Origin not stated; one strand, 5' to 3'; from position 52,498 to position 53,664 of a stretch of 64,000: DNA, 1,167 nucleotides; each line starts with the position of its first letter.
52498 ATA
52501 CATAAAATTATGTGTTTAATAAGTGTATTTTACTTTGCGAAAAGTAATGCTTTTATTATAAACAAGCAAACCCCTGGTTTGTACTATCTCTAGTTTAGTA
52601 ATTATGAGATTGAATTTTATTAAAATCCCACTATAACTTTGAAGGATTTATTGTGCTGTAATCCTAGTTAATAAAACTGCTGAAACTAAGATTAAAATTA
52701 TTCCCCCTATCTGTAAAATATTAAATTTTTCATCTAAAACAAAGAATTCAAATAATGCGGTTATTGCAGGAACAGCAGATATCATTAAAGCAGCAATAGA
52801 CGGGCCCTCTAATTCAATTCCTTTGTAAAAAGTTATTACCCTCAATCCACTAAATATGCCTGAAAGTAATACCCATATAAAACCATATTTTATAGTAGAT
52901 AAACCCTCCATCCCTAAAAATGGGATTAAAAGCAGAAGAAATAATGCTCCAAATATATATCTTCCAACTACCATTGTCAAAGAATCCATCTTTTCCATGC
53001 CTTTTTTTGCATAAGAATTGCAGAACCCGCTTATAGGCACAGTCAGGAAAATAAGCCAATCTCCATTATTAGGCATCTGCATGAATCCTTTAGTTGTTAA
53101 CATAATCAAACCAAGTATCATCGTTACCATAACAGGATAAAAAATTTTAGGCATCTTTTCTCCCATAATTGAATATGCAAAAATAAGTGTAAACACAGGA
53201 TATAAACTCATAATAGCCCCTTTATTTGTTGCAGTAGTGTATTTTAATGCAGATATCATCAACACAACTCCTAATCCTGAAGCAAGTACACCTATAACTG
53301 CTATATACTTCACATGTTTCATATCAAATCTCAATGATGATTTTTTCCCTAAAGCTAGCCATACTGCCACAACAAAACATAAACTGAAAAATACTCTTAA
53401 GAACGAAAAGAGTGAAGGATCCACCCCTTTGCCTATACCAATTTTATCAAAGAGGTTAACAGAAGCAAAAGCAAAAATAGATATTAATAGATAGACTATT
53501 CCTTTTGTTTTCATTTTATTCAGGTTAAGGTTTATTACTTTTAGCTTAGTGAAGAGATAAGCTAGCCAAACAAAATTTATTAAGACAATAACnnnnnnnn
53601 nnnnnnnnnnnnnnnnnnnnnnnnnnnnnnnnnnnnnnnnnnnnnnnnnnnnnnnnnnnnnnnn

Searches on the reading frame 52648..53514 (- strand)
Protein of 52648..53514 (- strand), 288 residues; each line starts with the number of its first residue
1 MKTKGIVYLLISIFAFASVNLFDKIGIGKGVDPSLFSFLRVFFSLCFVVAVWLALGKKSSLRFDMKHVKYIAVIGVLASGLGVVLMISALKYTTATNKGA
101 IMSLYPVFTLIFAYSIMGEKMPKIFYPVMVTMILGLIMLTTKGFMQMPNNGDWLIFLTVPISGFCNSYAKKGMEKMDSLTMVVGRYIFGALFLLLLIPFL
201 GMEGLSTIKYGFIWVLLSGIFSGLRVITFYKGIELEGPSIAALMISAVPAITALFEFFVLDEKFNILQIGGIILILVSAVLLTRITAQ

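Call 6: search_protein_families(library=pfam, proteins=[window:52648-53514:-], max_evalue=0.01)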
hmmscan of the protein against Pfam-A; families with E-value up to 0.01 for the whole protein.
window:52648-53514:- (288 aa): 3 families
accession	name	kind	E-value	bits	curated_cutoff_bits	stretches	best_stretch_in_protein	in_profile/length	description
PF00892.27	EamA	-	3.6e-39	134.6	28.2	2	151-283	3-134/135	EamA-like transporter family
PF03151.22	TPT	-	7.6e-06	25.9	30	1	19-200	17-196/291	Triose-phosphate Transporter family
PF25093.1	DUF7807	-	0.00033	20.8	27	1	65-139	4-78/170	Family of unknown function (DUF7807)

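Call 7: search_protein_families(library=ncbifam, proteins=[window:52648-53514:-], max_evalue=0.01)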
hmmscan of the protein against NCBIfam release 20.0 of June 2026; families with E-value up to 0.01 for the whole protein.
window:52648-53514:- (288 aa): 1 family
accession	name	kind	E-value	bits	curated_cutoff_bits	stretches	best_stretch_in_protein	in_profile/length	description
TIGR00950.1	2A78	equivalog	1.6e-09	37.6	230.2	2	165-283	4-118/264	carboxylate/amino acid/amine transporter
